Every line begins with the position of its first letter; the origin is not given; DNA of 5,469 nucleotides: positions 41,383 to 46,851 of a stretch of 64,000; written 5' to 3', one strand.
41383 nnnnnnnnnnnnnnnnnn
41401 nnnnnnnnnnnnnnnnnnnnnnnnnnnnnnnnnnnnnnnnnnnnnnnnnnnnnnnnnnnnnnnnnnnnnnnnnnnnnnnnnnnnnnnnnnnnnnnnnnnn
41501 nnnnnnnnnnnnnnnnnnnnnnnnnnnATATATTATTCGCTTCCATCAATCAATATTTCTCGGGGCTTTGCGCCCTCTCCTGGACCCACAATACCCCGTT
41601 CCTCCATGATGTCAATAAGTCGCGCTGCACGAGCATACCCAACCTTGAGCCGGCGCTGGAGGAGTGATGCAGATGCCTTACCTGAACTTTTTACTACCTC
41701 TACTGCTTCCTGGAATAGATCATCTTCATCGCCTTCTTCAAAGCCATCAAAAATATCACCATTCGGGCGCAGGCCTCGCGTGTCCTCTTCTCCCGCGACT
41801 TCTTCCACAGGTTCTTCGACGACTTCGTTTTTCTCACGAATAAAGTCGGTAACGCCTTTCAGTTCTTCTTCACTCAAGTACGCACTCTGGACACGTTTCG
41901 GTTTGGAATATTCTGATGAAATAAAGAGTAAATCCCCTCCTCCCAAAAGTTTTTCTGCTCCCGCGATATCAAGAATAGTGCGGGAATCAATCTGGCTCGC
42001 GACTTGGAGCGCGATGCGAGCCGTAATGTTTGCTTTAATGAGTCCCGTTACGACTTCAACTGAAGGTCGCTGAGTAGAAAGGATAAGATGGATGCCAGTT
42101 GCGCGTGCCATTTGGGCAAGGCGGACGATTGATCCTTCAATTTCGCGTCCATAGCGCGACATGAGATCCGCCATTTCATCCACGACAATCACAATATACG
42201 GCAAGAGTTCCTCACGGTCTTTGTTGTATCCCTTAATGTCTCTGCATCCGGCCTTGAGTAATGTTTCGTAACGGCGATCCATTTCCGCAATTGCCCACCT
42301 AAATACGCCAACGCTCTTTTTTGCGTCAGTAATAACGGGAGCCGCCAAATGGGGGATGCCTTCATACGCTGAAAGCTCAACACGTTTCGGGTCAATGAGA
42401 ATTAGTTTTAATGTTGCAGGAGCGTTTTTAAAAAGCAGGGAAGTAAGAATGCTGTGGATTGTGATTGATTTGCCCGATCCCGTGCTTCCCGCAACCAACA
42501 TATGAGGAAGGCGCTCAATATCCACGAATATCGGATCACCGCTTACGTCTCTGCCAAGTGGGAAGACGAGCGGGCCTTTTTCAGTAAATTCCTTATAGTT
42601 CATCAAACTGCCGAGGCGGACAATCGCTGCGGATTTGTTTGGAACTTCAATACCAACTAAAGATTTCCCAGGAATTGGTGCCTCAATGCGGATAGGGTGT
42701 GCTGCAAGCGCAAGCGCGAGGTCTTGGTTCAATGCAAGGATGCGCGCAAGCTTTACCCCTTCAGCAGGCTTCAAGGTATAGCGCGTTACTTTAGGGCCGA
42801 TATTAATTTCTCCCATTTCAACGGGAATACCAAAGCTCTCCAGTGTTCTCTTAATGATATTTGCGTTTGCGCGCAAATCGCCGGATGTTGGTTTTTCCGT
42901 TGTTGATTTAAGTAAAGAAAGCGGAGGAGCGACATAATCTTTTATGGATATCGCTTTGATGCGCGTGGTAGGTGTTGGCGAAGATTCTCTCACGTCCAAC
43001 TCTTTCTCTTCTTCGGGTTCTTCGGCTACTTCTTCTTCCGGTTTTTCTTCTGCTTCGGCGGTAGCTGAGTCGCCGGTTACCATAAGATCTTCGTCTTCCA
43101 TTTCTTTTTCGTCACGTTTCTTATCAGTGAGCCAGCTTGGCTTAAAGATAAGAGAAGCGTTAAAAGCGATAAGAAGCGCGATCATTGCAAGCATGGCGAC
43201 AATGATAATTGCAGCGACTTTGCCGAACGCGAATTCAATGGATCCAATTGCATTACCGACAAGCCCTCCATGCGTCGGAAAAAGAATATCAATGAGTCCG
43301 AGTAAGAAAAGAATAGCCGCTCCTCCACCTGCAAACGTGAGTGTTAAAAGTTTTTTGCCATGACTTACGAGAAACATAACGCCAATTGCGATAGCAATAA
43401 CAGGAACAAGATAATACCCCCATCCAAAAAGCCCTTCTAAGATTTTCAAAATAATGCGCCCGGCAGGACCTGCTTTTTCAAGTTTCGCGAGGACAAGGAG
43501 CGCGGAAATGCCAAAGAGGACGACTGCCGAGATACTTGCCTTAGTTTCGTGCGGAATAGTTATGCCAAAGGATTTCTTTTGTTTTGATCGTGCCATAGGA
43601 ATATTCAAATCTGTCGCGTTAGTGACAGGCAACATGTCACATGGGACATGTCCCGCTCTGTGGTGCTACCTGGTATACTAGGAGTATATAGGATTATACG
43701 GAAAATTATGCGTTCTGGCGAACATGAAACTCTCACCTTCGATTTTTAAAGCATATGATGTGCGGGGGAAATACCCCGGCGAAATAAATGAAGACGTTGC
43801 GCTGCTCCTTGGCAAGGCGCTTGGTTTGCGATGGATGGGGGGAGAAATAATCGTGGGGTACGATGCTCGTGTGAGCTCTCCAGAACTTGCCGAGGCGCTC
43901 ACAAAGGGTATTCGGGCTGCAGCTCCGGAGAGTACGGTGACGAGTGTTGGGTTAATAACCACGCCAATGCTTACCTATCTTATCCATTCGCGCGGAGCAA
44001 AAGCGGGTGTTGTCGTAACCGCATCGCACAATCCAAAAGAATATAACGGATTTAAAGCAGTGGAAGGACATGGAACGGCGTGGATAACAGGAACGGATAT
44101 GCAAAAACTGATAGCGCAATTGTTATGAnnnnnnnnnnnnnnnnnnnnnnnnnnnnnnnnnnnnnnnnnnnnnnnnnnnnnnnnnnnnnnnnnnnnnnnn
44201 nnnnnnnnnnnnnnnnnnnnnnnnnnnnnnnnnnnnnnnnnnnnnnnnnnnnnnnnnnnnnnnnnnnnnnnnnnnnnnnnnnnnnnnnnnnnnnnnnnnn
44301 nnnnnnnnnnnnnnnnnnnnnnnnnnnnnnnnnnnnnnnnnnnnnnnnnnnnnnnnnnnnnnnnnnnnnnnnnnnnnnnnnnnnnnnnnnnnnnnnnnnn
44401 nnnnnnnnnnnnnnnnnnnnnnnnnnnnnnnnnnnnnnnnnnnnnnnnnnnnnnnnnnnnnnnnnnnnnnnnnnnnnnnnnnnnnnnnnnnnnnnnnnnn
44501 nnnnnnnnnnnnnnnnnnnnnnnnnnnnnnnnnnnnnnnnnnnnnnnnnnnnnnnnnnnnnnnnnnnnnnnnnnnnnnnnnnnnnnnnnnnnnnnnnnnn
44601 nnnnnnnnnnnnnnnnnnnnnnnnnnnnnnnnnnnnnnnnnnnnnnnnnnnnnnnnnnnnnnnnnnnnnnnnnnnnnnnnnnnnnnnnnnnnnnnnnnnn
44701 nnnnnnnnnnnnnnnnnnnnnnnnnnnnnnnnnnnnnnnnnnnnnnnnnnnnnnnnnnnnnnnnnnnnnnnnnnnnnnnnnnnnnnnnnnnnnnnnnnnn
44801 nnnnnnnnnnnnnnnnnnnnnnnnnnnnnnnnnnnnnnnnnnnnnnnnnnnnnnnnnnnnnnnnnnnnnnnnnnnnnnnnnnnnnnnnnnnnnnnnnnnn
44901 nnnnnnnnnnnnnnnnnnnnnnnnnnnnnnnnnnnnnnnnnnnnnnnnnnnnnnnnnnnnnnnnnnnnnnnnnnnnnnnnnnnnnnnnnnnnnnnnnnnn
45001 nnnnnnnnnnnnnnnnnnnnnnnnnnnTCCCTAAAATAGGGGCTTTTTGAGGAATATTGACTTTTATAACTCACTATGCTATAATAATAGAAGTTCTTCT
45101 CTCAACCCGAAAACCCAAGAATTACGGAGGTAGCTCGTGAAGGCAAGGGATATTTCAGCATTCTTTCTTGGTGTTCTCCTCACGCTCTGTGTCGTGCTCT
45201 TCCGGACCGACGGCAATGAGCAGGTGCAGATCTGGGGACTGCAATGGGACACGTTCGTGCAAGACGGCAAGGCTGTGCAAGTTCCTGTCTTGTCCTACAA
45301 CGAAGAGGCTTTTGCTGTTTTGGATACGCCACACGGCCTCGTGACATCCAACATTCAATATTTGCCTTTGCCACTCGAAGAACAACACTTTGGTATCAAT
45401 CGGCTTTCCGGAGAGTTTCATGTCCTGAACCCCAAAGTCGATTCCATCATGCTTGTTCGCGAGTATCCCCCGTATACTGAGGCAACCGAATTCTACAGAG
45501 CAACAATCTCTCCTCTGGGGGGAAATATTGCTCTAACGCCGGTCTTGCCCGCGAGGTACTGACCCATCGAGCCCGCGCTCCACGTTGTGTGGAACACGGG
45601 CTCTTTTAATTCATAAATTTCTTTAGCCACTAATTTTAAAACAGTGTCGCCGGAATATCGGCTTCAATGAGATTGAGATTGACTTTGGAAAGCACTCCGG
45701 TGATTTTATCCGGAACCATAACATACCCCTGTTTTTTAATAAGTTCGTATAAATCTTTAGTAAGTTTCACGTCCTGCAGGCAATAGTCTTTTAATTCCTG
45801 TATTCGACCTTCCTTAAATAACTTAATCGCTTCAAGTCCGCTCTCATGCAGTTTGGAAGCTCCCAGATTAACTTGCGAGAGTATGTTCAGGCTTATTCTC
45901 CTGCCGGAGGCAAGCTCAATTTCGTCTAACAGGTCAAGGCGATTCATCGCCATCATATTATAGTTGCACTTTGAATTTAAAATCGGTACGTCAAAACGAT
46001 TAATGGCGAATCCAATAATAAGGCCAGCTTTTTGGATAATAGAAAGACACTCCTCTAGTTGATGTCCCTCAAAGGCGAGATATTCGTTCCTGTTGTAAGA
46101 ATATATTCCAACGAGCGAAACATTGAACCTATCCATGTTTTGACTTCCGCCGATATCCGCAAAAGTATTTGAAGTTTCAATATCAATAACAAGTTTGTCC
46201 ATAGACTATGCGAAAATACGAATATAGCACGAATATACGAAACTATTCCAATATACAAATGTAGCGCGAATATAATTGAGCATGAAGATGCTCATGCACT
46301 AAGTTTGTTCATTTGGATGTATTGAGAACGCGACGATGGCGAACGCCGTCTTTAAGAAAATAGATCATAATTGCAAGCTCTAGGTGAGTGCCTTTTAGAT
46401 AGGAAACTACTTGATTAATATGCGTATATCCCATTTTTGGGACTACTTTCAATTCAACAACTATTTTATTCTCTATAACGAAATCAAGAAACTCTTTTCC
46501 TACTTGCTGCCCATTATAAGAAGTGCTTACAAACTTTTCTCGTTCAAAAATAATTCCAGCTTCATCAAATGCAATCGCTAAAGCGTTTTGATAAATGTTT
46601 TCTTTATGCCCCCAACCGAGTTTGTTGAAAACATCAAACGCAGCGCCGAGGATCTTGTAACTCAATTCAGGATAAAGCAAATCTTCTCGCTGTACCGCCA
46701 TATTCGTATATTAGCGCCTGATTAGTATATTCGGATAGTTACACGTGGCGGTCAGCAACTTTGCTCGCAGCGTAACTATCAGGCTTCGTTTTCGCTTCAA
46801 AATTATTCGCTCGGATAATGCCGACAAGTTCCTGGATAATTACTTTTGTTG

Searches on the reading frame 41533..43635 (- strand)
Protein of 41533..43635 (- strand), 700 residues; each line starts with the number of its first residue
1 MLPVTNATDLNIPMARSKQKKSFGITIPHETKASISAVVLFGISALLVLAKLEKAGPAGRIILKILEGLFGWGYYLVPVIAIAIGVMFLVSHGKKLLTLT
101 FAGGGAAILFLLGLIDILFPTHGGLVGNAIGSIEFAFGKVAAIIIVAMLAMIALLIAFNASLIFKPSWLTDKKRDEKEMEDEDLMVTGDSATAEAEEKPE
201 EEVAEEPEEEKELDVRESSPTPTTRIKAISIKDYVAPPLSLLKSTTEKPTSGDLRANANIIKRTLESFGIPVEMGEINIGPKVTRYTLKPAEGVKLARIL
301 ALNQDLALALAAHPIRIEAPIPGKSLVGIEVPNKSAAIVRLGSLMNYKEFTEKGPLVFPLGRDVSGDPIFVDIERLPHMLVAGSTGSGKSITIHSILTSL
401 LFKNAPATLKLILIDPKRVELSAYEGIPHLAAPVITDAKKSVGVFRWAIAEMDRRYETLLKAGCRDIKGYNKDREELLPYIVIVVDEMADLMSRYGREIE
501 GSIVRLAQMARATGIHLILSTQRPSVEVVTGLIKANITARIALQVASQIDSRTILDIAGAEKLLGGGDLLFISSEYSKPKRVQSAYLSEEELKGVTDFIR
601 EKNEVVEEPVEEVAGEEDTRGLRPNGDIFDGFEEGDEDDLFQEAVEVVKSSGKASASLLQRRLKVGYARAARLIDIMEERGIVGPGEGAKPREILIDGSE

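Call 26: search_protein_families(library=pfam, proteins=[window:41533-43635:-], max_evalue=0.00001)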
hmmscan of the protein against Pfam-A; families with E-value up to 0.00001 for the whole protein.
window:41533-43635:- (700 aa): 4 families
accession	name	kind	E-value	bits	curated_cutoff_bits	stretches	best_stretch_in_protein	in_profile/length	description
PF01580.24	FtsK_SpoIIIE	-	8.9e-53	179.4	24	1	350-526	12-221/221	FtsK/SpoIIIE family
PF17854.6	FtsK_alpha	-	1.2e-28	99.7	22.9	1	237-333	2-101/101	FtsK alpha domain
PF09397.16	FtsK_gamma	-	3.9e-28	97.4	30.6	1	636-696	2-62/63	Ftsk gamma domain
PF01935.23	DUF87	-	8.9e-07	29.7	23.2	1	368-416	13-60/220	Helicase HerA, central domain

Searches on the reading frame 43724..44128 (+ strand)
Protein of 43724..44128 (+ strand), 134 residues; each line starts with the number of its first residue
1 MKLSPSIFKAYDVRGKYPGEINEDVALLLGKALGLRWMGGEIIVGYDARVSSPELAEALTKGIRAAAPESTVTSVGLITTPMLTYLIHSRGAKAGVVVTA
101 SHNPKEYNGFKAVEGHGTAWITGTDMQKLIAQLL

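Call 26: search_protein_families(library=pfam, proteins=[window:43724-44128:+], max_evalue=0.00001)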
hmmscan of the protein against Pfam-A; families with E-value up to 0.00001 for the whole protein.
window:43724-44128:+ (134 aa): 1 family
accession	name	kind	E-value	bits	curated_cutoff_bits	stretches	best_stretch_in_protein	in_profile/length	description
PF02878.22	PGM_PMM_I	-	1.2e-30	106.4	22.5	1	7-121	3-120/138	Phosphoglucomutase/phosphomannomutase, alpha/beta/alpha domain I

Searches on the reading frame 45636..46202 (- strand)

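Call 26: search_protein_families(library=pfam, proteins=[window:45636-46202:-], max_evalue=0.00001)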
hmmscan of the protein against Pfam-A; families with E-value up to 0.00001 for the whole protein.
window:45636-46202:- (188 aa): 1 family
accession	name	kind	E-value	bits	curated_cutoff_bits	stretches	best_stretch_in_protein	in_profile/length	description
PF13482.12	RNase_H_2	-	1.3e-06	28.9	22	1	26-154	16-163/165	RNase_H superfamily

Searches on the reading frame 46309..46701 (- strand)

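Call 26: search_protein_families(library=pfam, proteins=[window:46309-46701:-], max_evalue=0.00001)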
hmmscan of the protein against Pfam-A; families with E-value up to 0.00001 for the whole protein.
window:46309-46701:- (130 aa): 1 family
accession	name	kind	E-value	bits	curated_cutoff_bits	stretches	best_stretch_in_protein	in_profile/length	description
PF13366.12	PDDEXK_3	-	2.6e-30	105.6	22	1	12-117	2-108/117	PD-(D/E)XK nuclease superfamily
